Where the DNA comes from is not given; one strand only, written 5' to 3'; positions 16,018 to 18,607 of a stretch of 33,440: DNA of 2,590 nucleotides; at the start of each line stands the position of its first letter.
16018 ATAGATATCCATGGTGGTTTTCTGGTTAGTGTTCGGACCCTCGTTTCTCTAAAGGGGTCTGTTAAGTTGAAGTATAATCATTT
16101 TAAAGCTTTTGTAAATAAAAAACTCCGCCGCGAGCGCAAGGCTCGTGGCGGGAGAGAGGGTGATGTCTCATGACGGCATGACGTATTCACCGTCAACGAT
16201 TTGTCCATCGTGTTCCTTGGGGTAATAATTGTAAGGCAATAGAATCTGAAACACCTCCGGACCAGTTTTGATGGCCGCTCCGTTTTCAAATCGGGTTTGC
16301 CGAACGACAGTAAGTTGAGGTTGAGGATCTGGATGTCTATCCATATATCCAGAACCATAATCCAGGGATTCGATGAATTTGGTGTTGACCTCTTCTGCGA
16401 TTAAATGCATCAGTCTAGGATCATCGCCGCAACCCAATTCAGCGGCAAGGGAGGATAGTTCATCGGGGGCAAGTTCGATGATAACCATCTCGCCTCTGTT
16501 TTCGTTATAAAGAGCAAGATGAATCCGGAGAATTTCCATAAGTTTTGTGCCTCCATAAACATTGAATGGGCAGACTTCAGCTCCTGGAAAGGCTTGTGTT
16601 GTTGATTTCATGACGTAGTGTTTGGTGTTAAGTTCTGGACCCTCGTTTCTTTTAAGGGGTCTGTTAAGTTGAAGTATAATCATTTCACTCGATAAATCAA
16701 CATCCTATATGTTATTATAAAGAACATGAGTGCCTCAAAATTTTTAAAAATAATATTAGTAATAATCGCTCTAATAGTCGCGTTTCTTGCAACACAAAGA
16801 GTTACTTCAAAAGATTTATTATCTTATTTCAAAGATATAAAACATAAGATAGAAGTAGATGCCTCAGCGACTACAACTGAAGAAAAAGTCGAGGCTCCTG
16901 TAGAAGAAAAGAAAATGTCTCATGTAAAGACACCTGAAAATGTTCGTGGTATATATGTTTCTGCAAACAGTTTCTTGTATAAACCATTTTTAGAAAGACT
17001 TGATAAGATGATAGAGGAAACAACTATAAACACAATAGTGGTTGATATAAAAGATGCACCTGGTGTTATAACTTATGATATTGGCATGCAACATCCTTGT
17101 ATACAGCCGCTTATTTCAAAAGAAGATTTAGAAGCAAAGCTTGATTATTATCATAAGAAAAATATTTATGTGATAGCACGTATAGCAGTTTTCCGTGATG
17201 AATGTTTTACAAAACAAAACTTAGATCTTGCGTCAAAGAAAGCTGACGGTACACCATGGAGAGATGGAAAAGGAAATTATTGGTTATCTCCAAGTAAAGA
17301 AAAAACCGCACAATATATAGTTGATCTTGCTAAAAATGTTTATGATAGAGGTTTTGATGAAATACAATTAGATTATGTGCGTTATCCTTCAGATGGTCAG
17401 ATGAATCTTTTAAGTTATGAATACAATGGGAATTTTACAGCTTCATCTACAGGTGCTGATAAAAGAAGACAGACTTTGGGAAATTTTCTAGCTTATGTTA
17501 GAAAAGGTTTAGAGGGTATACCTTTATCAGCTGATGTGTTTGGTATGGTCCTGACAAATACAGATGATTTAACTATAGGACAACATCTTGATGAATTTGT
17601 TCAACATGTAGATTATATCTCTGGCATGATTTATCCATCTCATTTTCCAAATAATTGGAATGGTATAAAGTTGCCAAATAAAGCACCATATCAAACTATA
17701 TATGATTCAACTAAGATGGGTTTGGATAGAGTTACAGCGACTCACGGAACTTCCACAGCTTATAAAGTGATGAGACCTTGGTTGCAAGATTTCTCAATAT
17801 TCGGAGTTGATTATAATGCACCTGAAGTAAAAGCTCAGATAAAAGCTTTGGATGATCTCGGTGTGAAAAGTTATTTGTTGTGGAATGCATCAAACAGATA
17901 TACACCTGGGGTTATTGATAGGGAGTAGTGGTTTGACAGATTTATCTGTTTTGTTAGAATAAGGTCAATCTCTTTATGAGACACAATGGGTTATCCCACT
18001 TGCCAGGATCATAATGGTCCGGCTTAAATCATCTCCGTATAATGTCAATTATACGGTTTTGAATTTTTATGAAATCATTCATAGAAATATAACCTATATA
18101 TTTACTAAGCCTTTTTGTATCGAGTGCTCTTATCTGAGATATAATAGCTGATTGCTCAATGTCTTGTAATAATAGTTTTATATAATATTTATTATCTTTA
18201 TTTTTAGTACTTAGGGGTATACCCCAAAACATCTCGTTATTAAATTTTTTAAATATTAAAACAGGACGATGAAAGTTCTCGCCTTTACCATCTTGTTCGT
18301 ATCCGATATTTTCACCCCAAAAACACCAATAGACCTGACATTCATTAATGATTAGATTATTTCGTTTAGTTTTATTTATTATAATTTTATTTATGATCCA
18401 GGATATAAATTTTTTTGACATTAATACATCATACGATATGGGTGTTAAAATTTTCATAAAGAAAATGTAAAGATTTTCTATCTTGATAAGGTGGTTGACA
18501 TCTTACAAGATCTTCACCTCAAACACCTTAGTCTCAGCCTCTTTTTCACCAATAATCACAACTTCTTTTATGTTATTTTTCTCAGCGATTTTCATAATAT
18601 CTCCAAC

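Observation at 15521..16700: Tandem GC-rich gene cassettes with duplicated promoter/leader and identical terminator hairpins but different cargo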

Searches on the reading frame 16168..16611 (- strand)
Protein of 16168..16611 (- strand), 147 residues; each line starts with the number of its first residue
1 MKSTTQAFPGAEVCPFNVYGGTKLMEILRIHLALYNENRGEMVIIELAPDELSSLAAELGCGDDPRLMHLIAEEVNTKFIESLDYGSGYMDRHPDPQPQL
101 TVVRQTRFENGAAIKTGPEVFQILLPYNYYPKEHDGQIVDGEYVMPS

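Call 10: search_protein_families(library=pfam, proteins=[window:16168-16611:-], max_evalue=1)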
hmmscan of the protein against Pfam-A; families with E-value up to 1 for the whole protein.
window:16168-16611:- (147 aa): 0 families

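Call 11: search_protein_families(library=ncbifam, proteins=[window:16168-16611:-], max_evalue=1)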
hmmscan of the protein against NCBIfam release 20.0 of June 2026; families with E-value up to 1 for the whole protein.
window:16168-16611:- (147 aa): 0 families

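Call 16: find_homologous_proteins(query=window:16168-16611:-, max_evalue=0.01)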
Query window:16168-16611:- (147 aa): 1 proteins with E <= 0.01 among 22 candidates.
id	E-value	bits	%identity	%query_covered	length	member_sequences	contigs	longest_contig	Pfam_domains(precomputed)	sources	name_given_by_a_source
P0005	2.7e-92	324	99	100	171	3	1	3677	-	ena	-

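Call 44: search_protein_families(library=phrogs, proteins=[window:16168-16611:-], max_evalue=0.1)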
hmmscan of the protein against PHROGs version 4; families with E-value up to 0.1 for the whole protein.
window:16168-16611:- (147 aa): 0 families

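Call 45: search_protein_families(library=padloc, proteins=[window:16168-16611:-], max_evalue=0.1)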
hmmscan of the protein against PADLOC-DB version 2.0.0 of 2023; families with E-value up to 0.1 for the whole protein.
window:16168-16611:- (147 aa): 0 families

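Call 56: search_protein_representatives(protein=window:16168-16611:-)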
Query: 147 residues. Proteins with E-value up to 0.001 (for the whole library): 3; up to 1e-10: 3; up to 1e-30: 1. The best 3 are listed.
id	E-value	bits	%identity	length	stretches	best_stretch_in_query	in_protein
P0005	8.6e-93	324.3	99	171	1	1-147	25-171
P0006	2.5e-21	92.5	40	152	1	1-146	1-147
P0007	5.0e-14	68.8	38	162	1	1-146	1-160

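Call 57: find_encoding_contigs(protein=P0006, flank=10000)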
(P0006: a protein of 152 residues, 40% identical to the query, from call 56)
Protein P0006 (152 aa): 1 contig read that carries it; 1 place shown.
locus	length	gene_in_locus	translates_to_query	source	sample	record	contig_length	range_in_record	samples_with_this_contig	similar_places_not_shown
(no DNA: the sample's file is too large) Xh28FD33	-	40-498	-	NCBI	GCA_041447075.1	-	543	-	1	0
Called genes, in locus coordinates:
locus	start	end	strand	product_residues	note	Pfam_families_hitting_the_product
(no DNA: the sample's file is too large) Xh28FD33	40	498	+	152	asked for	-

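Call 58: find_encoding_contigs(protein=P0007, flank=10000)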
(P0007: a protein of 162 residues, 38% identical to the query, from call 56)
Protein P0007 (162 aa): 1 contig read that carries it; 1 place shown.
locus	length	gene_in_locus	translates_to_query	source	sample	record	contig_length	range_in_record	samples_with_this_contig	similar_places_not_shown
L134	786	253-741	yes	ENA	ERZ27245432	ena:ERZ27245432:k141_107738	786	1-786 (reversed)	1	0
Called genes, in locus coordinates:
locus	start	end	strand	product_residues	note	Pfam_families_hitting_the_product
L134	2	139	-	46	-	?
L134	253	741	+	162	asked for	-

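Call 75: predict_structure(alignment_id=A7)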
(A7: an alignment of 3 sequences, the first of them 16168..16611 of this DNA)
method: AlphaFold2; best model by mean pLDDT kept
length: 147 residues; sequences in the alignment: 3
mean_pLDDT: 68.0   pTM: 0.66
mean pLDDT of the five models: 68.0, 65.0, 63.0, 60.0, 56.9
residues with pLDDT >= 90: 1; 70-90: 73; 50-70: 45; < 50: 28
segments of 3 or more residues with pLDDT < 50: 8-20, 127-135, 137-140
pLDDT, mean of each block of 10 residues (from residue 1): 55 41 75 70 78 85 85 87 62 72 74 75 58 45 55
secondary structure, 60 per line:
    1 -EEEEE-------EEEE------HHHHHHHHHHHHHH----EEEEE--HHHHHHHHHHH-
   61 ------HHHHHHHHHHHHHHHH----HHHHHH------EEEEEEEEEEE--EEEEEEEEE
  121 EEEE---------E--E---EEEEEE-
elements in order: E2-6 E14-17 H24-37 E42-46 H49-59 H67-82 H87-92 E99-109 E112-124 E141-146

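Call 80: fold_search(model_id=the predicted structure, library=pdb)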
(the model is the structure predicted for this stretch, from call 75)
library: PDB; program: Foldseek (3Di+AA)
matches with E <= 10: 122; with E <= 0.001: 0
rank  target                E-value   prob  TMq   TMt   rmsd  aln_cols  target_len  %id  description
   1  2mra_MODEL_1_A        1.9e-01  0.28  0.30  0.34   8.8       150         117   10  Solution NMR Structure of De novo designed protein, Northeast Structural Genomics Consortium (NESG) Target OR4 (released 2014-09-17)
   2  1qys                  5.8e-01  0.28  0.31  0.43   6.6       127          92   11  Crystal structure of Top7: A computationally designed protein with a novel fold (released 2003-11-25)
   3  4kyz_A                6.1e-01  0.08  0.21  0.19  13.9       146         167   12  Three-dimensional structure of triclinic form of de novo design insertion domain, Northeast Structural Genomics Consor (released 2013-07-24)
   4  2jvf_MODEL_1_A        6.9e-01  0.23  0.30  0.41   7.6       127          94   12  Solution structure of M7, a computationally-designed artificial protein (released 2008-08-12)
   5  7fao_A                6.9e-01  0.20  0.29  0.37   6.8       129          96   13  Top7 surface mutant K42A Q43A K46A K57S K58S, and I68R (released 2022-05-18)
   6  8rd8_MB               6.9e-01  0.10  0.22  0.25  15.1       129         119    9  Cryo-EM structure of P. urativorans 70S ribosome in complex with hibernation factors Balon and RaiA (structure 1). (released 2024-02-21)
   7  6yhs_J                7.3e-01  0.07  0.19  0.22  15.3       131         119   10  Acinetobacter baumannii ribosome-amikacin complex - 50S subunit (released 2020-09-16)
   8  4v19_R                1.2e+00  0.06  0.21  0.20  14.3       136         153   15  Structure of the large subunit of the mammalian mitoribosome, part 1 of 2 (released 2014-10-08)
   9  4ky3_B                1.2e+00  0.06  0.23  0.22  14.8       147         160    9  Three-dimensional Structure of the orthorhombic crystal of computationally designed insertion domain , Northeast Struc (released 2013-06-19)
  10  4ce4_R                1.2e+00  0.04  0.16  0.18  15.2       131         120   13  39S large subunit of the porcine mitochondrial ribosome (released 2013-12-18)
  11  4ky3_A                1.4e+00  0.05  0.21  0.20  13.4       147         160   11  Three-dimensional Structure of the orthorhombic crystal of computationally designed insertion domain , Northeast Struc (released 2013-06-19)
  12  6zm5_O                1.5e+00  0.06  0.21  0.20  14.7       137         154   12  Human mitochondrial ribosome in complex with OXA1L, mRNA, A/A tRNA, P/P tRNA and nascent polypeptide (released 2021-01-13)
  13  7jil_N                1.6e+00  0.07  0.22  0.25  12.5       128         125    9  70S ribosome Flavobacterium johnsoniae (released 2020-12-02)
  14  3j7y_O                2.0e+00  0.06  0.22  0.21  14.1       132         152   16  Structure of the large ribosomal subunit from human mitochondria (released 2014-10-15)
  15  7jzw_B                2.2e+00  0.02  0.17  0.11  14.9       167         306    9  Cryo-EM structure of CRISPR-Cas surveillance complex with AcrIF4 (released 2020-12-30)
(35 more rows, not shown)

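Call 92: find_related_loci(query=A7, collection=viral_contigs, flank=5000)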
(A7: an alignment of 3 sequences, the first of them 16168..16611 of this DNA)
Query A7 (147 aa) in viral_contigs; peptide patterns used: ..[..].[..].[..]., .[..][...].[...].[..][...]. (x = any residue, [..] = any of these).
33 stretches matched a pattern, but none encodes a relative of the query by tblastn (E <= 1e-3).

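Call 106: search_solved_structures(query=A7, max_evalue=1)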
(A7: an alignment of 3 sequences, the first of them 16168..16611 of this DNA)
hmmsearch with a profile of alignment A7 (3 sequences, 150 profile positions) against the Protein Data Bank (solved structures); distinct sequences matched with E-value up to 1: 4.
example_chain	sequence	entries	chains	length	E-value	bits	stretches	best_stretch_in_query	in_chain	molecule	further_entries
6ttm_A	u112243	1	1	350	0.58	13.3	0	45-93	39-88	Hyoscyamine 6 beta-hydroxylase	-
1nvt_A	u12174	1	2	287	0.83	12.8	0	33-88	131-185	Shikimate 5'-dehydrogenase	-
6ttn_A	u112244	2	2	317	0.86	12.7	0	46-93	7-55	Hyoscyamine 6 beta-hydroxylase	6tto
2ky4_A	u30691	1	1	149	0.97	12.6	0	76-106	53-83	Phycobilisome linker polypeptide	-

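Call 111: fold_search(model_id=the predicted structure, library=viral)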
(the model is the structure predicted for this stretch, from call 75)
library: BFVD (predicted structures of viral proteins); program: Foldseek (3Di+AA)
matches with E <= 10: 301; with E <= 0.001: 0
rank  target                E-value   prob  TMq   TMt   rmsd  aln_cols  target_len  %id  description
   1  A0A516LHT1            3.4e-01  0.12  0.20  0.19  11.0       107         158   15  (no name in the UniProt tables at hand)
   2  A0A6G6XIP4            4.0e-01  0.06  0.16  0.16  23.0       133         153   10  (no name in the UniProt tables at hand)
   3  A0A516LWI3            4.5e-01  0.16  0.21  0.27  14.7        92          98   15  (no name in the UniProt tables at hand)
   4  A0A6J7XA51            6.0e-01  0.14  0.18  0.33   7.5        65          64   11  Uncharacterized protein [uncultured Caudovirales phage]
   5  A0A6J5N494            6.4e-01  0.05  0.18  0.17  13.1       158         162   11  Uncharacterized protein [uncultured Caudovirales phage]
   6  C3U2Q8                6.8e-01  0.08  0.18  0.15  10.6        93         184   16  Uncharacterized protein [Lactococcus phage P087]
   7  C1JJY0                8.5e-01  0.06  0.20  0.08  18.1       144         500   12  Uncharacterized protein 1 [Halorubrum pleomorphic virus 1]
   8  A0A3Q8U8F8            9.1e-01  0.06  0.20  0.23  14.0       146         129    9  Uncharacterized protein [Megavirus baoshan]
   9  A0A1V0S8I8            9.6e-01  0.05  0.19  0.21  15.9       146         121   10  Uncharacterized protein [Catovirus CTV1]
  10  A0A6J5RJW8            1.1e+00  0.06  0.18  0.23  14.7        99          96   18  Uncharacterized protein [uncultured Caudovirales phage]
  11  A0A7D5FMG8            1.1e+00  0.04  0.16  0.18  16.4       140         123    8  (no name in the UniProt tables at hand)
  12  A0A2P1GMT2            1.1e+00  0.03  0.17  0.13  20.8       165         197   12  Matrix protein [Wenling dimarhabdovirus 1]
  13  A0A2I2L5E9            1.4e+00  0.08  0.24  0.17  12.6       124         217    7  Uncharacterized protein [Orpheovirus IHUMI-LCC2]
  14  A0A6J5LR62            1.4e+00  0.08  0.22  0.26  13.2       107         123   13  Uncharacterized protein [uncultured Caudovirales phage]
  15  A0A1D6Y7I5            1.4e+00  0.05  0.21  0.18  16.7       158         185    9  (no name in the UniProt tables at hand)
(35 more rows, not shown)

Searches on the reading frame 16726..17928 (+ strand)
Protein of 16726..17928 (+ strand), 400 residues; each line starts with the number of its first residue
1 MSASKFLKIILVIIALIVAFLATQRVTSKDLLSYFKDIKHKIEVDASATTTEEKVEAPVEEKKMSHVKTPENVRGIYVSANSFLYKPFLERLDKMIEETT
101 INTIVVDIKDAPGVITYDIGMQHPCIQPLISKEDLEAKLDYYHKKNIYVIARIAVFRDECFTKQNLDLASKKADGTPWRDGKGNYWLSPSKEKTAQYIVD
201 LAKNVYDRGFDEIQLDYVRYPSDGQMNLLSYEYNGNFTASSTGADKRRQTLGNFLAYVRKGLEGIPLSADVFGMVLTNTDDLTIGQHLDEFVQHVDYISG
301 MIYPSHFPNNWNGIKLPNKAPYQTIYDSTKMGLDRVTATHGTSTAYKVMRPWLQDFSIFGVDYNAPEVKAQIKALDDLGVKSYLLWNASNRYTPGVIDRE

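Call 10: search_protein_families(library=pfam, proteins=[window:16726-17928:+], max_evalue=1)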
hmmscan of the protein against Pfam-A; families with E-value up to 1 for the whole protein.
window:16726-17928:+ (400 aa): 3 families
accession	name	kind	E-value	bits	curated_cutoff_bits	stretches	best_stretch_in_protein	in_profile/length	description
PF13200.12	DUF4015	-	2.1e-88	296.9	27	1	75-392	1-313/313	Putative glycosyl hydrolase domain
PF14871.12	GHL6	-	0.021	15.5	35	1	93-182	6-93/132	Hypothetical glycosyl hydrolase 6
PF00704.34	Glyco_hydro_18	-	0.03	14.5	29.6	1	184-313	79-189/317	Glycosyl hydrolases family 18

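Call 11: search_protein_families(library=ncbifam, proteins=[window:16726-17928:+], max_evalue=1)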
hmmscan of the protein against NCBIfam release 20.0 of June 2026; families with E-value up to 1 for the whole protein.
window:16726-17928:+ (400 aa): 1 family
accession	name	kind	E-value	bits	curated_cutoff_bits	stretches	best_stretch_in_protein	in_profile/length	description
TIGR03990.1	Arch_GlmM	equivalog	0.12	11.3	439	1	301-320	91-110/444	phosphoglucosamine mutase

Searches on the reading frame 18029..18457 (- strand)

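Call 10: search_protein_families(library=pfam, proteins=[window:18029-18457:-], max_evalue=1)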
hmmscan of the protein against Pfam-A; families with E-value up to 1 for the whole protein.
window:18029-18457:- (142 aa): 1 family
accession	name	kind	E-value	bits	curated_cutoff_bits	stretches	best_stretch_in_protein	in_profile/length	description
PF02452.23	PemK_toxin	-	1.6e-09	38.4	23.1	1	41-139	4-108/109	PemK-like, MazF-like toxin of type II toxin-antitoxin system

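Call 11: search_protein_families(library=ncbifam, proteins=[window:18029-18457:-], max_evalue=1)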
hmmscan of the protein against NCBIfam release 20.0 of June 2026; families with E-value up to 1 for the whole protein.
window:18029-18457:- (142 aa): 1 family
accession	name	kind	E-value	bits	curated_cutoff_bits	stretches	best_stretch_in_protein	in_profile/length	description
NF007386.0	PRK09907.1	equivalog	0.0044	17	120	1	52-136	22-106/111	endoribonuclease MazF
